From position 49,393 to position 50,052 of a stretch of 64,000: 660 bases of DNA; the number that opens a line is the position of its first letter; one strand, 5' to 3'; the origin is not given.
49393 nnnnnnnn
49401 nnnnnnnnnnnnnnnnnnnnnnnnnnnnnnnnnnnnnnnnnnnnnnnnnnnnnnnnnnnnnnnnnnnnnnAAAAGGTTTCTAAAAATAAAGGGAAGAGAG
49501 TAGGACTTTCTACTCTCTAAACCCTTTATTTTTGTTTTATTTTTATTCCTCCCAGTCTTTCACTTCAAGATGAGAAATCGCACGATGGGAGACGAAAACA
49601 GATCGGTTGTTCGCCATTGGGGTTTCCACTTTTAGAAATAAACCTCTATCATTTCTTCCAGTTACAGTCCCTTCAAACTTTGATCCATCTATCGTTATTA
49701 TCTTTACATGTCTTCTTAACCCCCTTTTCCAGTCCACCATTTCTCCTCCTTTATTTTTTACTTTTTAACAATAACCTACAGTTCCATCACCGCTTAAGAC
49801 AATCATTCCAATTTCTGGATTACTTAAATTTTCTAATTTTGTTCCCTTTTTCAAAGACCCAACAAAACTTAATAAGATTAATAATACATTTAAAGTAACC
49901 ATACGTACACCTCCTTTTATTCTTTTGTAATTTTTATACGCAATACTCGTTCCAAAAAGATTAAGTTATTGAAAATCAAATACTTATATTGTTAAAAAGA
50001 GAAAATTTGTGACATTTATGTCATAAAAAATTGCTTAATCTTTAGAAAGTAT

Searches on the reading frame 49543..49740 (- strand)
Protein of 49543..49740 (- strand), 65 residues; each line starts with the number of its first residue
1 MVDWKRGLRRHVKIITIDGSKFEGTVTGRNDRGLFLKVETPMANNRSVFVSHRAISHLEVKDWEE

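Call 12: search_protein_families(library=pfam, proteins=[window:49543-49740:-], max_evalue=0.01)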
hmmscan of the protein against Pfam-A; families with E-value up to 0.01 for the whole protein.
window:49543-49740:- (65 aa): 1 family
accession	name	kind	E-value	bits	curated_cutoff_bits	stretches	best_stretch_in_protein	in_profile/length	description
PF22478.1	DUF6982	-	0.00027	21.5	24.5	1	11-60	79-132/134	Family of unknown function (DUF6982)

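Call 37: find_homologous_proteins(query=window:49543-49740:-, max_evalue=0.001)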
Query window:49543-49740:- (65 aa): 6 proteins with E <= 0.001 among 6 candidates.
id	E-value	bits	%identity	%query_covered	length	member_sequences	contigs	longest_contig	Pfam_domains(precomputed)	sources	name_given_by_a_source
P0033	1.5e-36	140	100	100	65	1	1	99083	-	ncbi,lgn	ncbi:MAG: hypothetical protein ABIN61_03545 [candidate division WOR-3 bacterium]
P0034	1.8e-23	99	79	86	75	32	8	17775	-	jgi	jgi:hypothetical protein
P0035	5.1e-23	98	77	86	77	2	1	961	-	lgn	-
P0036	5.7e-23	97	77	86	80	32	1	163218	-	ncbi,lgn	-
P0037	9.2e-23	97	77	86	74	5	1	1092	-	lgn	-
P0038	1.1e-22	97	75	86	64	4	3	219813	-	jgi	jgi:hypothetical protein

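Call 47: predict_structure(alignment_id=A3)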
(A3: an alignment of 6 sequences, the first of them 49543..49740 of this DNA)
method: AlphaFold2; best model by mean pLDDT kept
length: 65 residues; sequences in the alignment: 6
mean_pLDDT: 76.9   pTM: 0.58
mean pLDDT of the five models: 76.9, 74.7, 74.4, 62.6, 59.6
residues with pLDDT >= 90: 1; 70-90: 45; 50-70: 12; < 50: 7
segments of 3 or more residues with pLDDT < 50: 1-5
pLDDT, mean of each block of 10 residues (from residue 1): 52 88 87 84 70 88 62
secondary structure, 60 per line:
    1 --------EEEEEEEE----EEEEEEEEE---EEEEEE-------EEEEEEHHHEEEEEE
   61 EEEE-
elements in order: E9-16 E21-29 E33-38 E46-51 E55-64

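Call 49: search_protein_representatives(alignment_id=A3)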
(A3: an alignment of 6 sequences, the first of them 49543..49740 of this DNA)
Query: 6 sequences, 74 profile positions. Proteins with E-value up to 0.001 (for the whole library): 13; up to 1e-10: 6; up to 1e-30: 0. The best 13 are listed.
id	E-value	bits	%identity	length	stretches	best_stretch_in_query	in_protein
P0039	4.6e-23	96.9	-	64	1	11-73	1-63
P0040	6.8e-16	73.9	-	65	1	12-70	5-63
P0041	1.4e-15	72.9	-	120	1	7-70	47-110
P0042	1.8e-14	69.3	-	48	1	1-41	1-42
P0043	3.2e-12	62.1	-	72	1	12-73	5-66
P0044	2.5e-11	59.3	-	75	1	14-69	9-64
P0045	6.7e-10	54.7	-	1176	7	38-66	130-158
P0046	1.2e-08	50.7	-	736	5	38-62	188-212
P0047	1.8e-08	50.1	-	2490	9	25-58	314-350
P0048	3.2e-07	46.1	-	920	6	38-64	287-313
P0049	4.7e-06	42.4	-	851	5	39-62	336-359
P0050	4.3e-05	39.3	-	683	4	28-60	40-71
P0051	2.1e-04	37.1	-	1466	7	33-54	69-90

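Call 63: search_protein_families(library=padloc, proteins=[window:49543-49740:-], max_evalue=0.01)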
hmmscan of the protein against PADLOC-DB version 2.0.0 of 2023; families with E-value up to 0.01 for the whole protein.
window:49543-49740:- (65 aa): 0 families

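Call 64: search_protein_families(library=ncbifam, proteins=[window:49543-49740:-], max_evalue=0.01)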
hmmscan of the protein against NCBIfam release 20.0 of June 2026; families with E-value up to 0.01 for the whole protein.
window:49543-49740:- (65 aa): 0 families

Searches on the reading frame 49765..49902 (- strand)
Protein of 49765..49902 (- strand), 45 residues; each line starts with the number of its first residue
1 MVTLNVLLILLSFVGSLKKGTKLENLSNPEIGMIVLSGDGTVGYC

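Call 12: search_protein_families(library=pfam, proteins=[window:49765-49902:-], max_evalue=0.01)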
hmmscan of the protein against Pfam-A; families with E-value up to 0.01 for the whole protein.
window:49765-49902:- (45 aa): 0 families

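Call 63: search_protein_families(library=padloc, proteins=[window:49765-49902:-], max_evalue=0.01)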
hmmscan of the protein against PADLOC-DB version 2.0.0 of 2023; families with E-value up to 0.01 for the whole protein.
window:49765-49902:- (45 aa): 0 families

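Call 64: search_protein_families(library=ncbifam, proteins=[window:49765-49902:-], max_evalue=0.01)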
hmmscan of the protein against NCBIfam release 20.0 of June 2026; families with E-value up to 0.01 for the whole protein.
window:49765-49902:- (45 aa): 0 families
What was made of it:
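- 49765..49902 (-): First gene of the target operon, a 45-aa peptide: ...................... It has a hydrophobic N-terminus, a Gly-rich tail and a C-terminal Cys. It has no Pfam, NCBIfam or PADLOC hit (calls 12, 63, 64).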
